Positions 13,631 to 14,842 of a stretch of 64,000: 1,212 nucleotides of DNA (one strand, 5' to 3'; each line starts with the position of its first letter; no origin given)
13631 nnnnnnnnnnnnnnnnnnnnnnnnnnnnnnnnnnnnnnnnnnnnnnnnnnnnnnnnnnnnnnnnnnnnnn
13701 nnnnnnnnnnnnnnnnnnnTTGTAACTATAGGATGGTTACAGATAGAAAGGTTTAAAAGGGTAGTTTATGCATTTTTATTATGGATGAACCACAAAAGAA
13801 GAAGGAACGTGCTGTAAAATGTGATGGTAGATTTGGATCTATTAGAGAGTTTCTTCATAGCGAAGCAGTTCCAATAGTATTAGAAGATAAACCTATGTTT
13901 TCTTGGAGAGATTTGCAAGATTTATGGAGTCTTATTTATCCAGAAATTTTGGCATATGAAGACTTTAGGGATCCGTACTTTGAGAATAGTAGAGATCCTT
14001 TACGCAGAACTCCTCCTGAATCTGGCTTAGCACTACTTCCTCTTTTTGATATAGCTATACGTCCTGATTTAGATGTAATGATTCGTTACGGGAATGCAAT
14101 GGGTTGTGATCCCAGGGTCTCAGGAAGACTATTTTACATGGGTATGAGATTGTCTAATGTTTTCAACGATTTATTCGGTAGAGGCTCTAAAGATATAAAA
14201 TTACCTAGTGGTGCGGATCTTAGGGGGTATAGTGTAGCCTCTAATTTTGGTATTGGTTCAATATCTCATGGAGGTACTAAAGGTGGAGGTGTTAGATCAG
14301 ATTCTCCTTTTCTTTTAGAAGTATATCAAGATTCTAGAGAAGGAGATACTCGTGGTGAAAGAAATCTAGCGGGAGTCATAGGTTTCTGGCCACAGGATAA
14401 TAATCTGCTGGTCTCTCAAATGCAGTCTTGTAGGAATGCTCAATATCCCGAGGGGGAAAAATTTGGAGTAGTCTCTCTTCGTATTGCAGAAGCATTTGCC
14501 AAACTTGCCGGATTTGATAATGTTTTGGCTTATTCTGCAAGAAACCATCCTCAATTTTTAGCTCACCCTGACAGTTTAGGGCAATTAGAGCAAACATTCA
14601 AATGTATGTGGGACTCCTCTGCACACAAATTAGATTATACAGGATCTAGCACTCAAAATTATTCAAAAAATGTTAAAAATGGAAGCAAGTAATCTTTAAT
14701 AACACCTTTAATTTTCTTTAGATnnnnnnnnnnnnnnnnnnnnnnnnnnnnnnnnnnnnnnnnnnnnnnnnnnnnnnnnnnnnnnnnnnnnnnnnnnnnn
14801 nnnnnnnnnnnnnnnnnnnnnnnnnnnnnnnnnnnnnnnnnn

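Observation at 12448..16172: gatD and gatE separated by an orphan gene of different composition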

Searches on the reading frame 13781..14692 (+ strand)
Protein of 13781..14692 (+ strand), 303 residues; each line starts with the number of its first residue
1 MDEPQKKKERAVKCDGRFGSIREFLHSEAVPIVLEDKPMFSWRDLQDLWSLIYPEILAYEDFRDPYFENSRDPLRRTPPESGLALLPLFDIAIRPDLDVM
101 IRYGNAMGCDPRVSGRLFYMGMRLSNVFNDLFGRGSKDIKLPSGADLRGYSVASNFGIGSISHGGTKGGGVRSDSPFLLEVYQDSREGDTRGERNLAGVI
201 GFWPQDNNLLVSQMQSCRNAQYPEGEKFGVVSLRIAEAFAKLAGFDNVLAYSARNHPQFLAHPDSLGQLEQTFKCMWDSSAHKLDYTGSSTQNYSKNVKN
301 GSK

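Call 3: search_protein_families(library=pfam, proteins=[window:13781-14692:+], max_evalue=0.01)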
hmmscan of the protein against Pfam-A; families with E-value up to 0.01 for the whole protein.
window:13781-14692:+ (303 aa): 0 families

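Call 4: search_protein_families(library=ncbifam, proteins=[window:13781-14692:+], max_evalue=0.01)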
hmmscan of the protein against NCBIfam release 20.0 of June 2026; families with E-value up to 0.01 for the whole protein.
window:13781-14692:+ (303 aa): 0 families

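Call 6: find_homologous_proteins(query=window:13781-14692:+, max_evalue=0.001)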
Query window:13781-14692:+ (303 aa): 41 proteins with E <= 0.001 among 1218 candidates.
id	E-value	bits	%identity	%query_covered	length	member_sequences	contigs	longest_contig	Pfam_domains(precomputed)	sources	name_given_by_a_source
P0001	1.7e-205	699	100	100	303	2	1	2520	-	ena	-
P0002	1.5e-164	565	80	98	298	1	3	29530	-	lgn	-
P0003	3.5e-161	554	79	98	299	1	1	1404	-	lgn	-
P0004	4.7e-160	550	79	96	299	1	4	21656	-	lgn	-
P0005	6.9e-159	546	78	98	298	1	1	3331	-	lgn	-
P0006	1.4e-109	384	55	100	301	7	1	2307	-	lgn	-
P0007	5.8e-107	376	56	100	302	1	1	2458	-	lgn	-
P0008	2.9e-106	373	55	99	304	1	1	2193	-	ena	-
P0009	4.1e-103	363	55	94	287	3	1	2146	-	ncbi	ncbi:MAG: hypothetical protein AABX96_04130, partial [Nanoarchaeota archaeon]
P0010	1.3e-102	361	53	97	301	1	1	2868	-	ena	-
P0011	8.2e-102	359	54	99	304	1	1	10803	-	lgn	-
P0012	2.3e-85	305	49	99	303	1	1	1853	-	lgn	-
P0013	1.8e-83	298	48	98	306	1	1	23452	-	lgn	-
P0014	1.4e-82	296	47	94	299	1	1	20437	-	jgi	jgi:hypothetical protein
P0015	3.1e-80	288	47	97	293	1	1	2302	-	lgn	-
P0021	3.2e-77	278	48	94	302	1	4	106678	-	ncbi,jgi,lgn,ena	-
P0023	2.0e-74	269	45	99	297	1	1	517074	-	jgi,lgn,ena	-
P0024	3.3e-73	265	46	97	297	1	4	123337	-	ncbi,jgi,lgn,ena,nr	ncbi:MAG: hypothetical protein FJY98_01745 [Candidatus Liptonbacteria bacterium]|nr:hypothetical pro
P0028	8.1e-70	254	45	94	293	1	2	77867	-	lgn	-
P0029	2.1e-68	249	44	94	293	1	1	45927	-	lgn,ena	-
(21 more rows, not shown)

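Call 8: find_encoding_contigs(protein=P0023, flank=6000, max_places=2)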
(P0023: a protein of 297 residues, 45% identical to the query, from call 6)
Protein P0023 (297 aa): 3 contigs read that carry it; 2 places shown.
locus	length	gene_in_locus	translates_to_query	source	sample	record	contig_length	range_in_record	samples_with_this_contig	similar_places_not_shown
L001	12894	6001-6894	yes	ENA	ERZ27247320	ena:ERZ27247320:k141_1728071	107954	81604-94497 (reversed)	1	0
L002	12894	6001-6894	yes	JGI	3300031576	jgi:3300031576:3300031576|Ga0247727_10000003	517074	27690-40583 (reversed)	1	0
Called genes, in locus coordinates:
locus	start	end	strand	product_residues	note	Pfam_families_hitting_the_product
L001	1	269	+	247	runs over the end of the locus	PF13495:Phage_int_SAM_4, PF00589:Phage_integrase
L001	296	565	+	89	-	PF02697:VAPB_antitox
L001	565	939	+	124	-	PF01850:PIN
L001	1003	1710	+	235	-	PF09992:NAGPA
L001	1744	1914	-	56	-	PF26477:DUF8150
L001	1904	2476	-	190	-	-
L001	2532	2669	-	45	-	-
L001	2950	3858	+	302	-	PF08242:Methyltransf_12 (faint), PF13649:Methyltransf_25 (weak)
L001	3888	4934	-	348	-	PF05621:TniB (weak), PF13191:AAA_16, PF00931:NB-ARC, PF03266:NTPase_1 (faint), PF05729:NACHT (weak), PF13401:AAA_22, PF00004:AAA, PF22703:Cdc6_lid, +3 more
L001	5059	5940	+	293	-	-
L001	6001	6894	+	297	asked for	-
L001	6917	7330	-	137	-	PF00856:SET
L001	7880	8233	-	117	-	-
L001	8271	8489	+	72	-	-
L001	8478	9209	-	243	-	PF00009:GTP_EFTU (faint), PF00350:Dynamin_N (faint), PF03193:RsgA_GTPase, PF01926:MMR_HSR1, PF02421:FeoB_N (weak)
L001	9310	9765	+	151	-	-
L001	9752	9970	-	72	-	-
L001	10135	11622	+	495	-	-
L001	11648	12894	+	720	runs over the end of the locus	-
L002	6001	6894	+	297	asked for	-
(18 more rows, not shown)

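Call 9: find_encoding_contigs(protein=P0021, flank=6000, max_places=2)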
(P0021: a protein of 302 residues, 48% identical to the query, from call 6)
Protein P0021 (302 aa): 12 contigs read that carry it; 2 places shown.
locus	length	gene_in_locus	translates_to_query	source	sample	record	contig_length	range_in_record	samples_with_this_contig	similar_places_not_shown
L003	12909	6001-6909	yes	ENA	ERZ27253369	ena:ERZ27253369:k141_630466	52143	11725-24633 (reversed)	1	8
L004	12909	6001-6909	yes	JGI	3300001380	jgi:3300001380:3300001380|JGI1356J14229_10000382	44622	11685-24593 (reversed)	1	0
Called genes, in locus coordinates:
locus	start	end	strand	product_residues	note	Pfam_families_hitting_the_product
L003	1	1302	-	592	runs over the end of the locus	PF03136:Pup_ligase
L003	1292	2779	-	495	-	PF16450:Prot_ATP_ID_OB_C (faint), PF17758:Prot_ATP_ID_OB_N (weak), PF00004:AAA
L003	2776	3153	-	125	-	-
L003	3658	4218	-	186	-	-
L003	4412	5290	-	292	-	-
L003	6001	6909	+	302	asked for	-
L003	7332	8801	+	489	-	PF02934:GatB_N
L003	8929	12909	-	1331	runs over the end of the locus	PF25275:Golvesin_C, PF11617:Cu-binding_MopE (weak), PF25275:Golvesin_C, PF11617:Cu-binding_MopE, PF25275:Golvesin_C, PF11617:Cu-binding_MopE, PF25275:Golvesin_C, PF00404:Dockerin_1 (weak)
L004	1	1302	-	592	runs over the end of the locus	PF03136:Pup_ligase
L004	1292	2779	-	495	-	PF16450:Prot_ATP_ID_OB_C (faint), PF17758:Prot_ATP_ID_OB_N (weak), PF00004:AAA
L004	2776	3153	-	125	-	-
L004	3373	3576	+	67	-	-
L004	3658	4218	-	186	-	-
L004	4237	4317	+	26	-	-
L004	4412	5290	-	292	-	-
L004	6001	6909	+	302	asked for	-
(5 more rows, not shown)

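Call 10: find_encoding_contigs(protein=P0024, flank=6000, max_places=2)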
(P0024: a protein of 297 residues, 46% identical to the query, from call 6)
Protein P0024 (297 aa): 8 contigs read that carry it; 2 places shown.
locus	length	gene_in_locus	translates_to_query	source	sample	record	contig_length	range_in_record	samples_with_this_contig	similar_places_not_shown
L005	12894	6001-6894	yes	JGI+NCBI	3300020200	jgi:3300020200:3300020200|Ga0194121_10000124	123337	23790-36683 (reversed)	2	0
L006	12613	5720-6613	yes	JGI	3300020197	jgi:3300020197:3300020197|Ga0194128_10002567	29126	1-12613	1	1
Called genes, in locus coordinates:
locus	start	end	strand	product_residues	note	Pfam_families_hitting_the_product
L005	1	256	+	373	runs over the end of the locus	PF00586:AIRS, PF02769:AIRS_C (weak)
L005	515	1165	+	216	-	-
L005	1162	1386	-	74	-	-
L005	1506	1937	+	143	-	-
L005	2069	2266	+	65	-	-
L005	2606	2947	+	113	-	-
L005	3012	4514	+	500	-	PF00587:tRNA-synt_2b, PF03129:HGTP_anticodon, PF09180:ProRS-C_1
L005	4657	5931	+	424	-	PF18195:GatD_N, PF00710:Asparaginase, PF17763:Asparaginase_C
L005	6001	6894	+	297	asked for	-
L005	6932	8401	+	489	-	PF02934:GatB_N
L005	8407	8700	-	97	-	-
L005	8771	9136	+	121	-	-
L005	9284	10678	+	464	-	PF01336:tRNA_anti-codon, PF00152:tRNA-synt_2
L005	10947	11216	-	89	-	-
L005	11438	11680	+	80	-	-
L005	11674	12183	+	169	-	-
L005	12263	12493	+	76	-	-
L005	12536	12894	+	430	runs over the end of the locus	PF01425:Amidase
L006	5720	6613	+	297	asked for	-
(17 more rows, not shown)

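Call 13: predict_structure(protein=window:13781-14689:+)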
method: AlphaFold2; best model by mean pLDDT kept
length: 303 residues; sequences in the alignment: 1
mean_pLDDT: 35.0   pTM: 0.21
mean pLDDT of the five models: 35.0, 32.5, 30.5, 28.4, 27.6
residues with pLDDT >= 90: 0; 70-90: 0; 50-70: 4; < 50: 299
segments of 3 or more residues with pLDDT < 50: 1-219, 221-266, 268-270, 275-303
pLDDT, mean of each block of 10 residues (from residue 1): 32 32 35 33 45 40 32 33 39 41 43 42 41 34 28 26 22 24 28 27 28 44 35 34 41 41 47 46 30 28 28
secondary structure, 60 per line:
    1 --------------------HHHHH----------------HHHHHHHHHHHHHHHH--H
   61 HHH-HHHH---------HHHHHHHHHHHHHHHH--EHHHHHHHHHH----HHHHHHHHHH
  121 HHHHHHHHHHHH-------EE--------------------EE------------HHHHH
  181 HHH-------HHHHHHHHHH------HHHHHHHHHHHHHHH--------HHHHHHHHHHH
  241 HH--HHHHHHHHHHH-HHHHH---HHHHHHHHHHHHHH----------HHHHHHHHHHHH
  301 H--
elements in order: H21-25 H42-57 H60-63 H65-68 H78-93 H97-106 H111-132 H176-183 H191-200 H207-221 H230-242 H245-255 H257-261 H265-278 H289-301

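Call 16: find_encoding_contigs(protein=P0002, flank=5000, max_places=1)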
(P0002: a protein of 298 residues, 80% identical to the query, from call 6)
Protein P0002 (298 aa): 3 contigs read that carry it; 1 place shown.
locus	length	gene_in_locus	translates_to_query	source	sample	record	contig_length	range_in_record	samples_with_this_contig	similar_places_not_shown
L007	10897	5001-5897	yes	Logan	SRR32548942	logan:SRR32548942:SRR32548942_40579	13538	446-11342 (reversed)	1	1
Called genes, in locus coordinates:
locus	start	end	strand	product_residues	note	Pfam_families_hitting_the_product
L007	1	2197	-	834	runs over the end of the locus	PF17900:Peptidase_M1_N, PF01433:Peptidase_M1, PF11838:ERAP1_C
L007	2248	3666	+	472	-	PF00587:tRNA-synt_2b, PF03129:HGTP_anticodon, PF09180:ProRS-C_1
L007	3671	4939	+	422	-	PF18195:GatD_N, PF00710:Asparaginase, PF17763:Asparaginase_C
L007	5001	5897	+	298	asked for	-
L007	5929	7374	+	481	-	PF02934:GatB_N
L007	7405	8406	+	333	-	PF08545:ACP_syn_III, PF08541:ACP_syn_III_C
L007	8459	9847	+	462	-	PF01336:tRNA_anti-codon, PF00152:tRNA-synt_2, PF01409:tRNA-synt_2d (faint)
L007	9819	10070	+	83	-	-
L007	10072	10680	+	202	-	PF00578:AhpC-TSA, PF08534:Redoxin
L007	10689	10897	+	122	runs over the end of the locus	PF01050:MannoseP_isomer (weak), PF07883:Cupin_2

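Call 17: find_encoding_contigs(protein=P0028, flank=5000, max_places=1)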
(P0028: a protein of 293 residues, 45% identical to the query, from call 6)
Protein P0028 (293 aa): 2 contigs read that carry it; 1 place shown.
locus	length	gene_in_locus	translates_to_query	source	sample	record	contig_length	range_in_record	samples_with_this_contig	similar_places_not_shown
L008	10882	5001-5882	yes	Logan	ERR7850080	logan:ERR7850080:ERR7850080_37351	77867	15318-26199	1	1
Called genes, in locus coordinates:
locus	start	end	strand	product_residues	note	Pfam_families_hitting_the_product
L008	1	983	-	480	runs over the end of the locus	PF00587:tRNA-synt_2b, PF03129:HGTP_anticodon, PF09180:ProRS-C_1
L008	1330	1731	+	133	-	-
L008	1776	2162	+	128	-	-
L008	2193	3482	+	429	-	PF18195:GatD_N, PF00710:Asparaginase, PF17763:Asparaginase_C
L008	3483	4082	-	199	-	-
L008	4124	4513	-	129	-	PF06210:DUF1003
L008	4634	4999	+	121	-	-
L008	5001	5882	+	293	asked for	-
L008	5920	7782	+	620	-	PF02934:GatB_N, PF02938:GAD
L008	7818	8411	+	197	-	-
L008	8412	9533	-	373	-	PF01702:TGT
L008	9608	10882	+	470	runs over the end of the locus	PF01336:tRNA_anti-codon, PF00152:tRNA-synt_2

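Call 18: find_encoding_contigs(protein=P0029, flank=5000, max_places=1)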
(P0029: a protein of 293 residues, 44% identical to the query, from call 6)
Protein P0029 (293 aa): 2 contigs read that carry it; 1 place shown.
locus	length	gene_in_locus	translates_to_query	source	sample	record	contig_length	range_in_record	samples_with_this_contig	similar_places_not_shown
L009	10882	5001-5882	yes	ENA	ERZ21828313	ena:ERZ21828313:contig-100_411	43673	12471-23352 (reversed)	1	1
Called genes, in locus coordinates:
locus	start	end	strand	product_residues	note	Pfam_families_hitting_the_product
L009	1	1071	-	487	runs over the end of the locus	PF00587:tRNA-synt_2b, PF03129:HGTP_anticodon, PF09180:ProRS-C_1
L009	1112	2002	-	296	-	PF00089:Trypsin, PF13365:Trypsin_2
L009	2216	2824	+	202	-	-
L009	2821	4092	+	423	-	PF18195:GatD_N, PF00710:Asparaginase, PF17763:Asparaginase_C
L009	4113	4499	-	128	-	PF00856:SET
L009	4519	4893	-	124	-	PF06210:DUF1003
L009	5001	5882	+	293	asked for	-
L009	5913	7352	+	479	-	PF02934:GatB_N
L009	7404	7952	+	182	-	PF01862:PvlArgDC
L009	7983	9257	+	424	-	PF01336:tRNA_anti-codon, PF00152:tRNA-synt_2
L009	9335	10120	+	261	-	-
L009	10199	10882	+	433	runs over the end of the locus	PF01336:tRNA_anti-codon, PF00152:tRNA-synt_2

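Call 20: search_protein_representatives(alignment_id=A1)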
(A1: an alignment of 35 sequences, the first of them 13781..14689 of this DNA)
Query: 35 sequences, 297 profile positions. Proteins with E-value up to 0.001 (for the whole library): 68; up to 1e-10: 64; up to 1e-30: 41. The best 68 are listed.
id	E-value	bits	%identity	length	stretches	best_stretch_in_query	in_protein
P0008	2.6e-129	447.1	-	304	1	3-295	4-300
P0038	2.9e-118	410.9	-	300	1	6-293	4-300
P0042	1.3e-112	392.3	-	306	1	4-293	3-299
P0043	7.4e-110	383.2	-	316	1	3-296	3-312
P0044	1.6e-109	382.2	-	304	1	3-294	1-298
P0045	1.7e-108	378.8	-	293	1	24-294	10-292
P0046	7.4e-105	366.8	-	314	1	3-295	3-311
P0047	5.0e-104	364.1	-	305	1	4-293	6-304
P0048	4.4e-98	344.6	-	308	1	5-293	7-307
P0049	5.6e-97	341.0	-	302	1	8-293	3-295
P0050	6.3e-95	334.2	-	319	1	3-296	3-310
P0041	8.3e-79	281.3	-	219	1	96-282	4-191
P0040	9.5e-78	277.8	-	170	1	119-284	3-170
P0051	3.1e-70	253.2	-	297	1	4-283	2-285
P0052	3.6e-62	226.7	-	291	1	7-293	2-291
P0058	1.7e-48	181.8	-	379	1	4-282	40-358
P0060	2.4e-44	168.2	-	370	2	121-290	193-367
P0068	1.8e-40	155.4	-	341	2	121-294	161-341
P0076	4.7e-32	127.8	-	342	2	80-282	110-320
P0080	7.6e-30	120.6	-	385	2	144-287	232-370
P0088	1.6e-19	86.7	-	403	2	91-287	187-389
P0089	9.3e-19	84.2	-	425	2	97-282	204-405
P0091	6.6e-16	74.8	-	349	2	90-282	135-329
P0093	5.7e-14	68.5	-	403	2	91-278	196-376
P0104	3.9e-07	46.0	-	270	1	168-289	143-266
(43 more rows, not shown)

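Call 21: search_protein_families(library=pfam, proteins=[P0058, P0060, P0068, P0076, P0080, P0088, P0089, P0091, P0093, P0104], max_evalue=0.01)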
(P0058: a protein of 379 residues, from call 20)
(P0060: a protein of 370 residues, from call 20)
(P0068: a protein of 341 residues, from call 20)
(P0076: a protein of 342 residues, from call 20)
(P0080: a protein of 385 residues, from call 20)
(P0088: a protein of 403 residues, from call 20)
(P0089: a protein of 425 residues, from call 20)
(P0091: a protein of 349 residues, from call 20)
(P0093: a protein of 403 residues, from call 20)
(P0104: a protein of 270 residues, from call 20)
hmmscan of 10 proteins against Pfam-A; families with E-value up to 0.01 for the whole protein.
P0058 (379 aa): 0 families

P0060 (370 aa): 0 families

P0068 (341 aa): 0 families

P0076 (342 aa): 0 families

P0080 (385 aa): 0 families

P0088 (403 aa): 0 families

P0089 (425 aa): 0 families

P0091 (349 aa): 0 families

P0093 (403 aa): 0 families

P0104 (270 aa): 0 families

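Call 32: search_protein_families(library=pfam, proteins=[L001:5059-5937:+, L003:4412-5290:-, L008:4634-4996:+], max_evalue=0.01)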
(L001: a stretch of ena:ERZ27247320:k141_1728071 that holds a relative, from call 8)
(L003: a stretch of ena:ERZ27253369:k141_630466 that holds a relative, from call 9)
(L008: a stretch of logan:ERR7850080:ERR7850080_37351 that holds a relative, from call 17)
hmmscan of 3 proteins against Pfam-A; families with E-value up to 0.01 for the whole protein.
L001:5059-5937:+ (293 aa): 0 families

L003:4412-5290:- (292 aa): 0 families

L008:4634-4996:+ (121 aa): 0 families
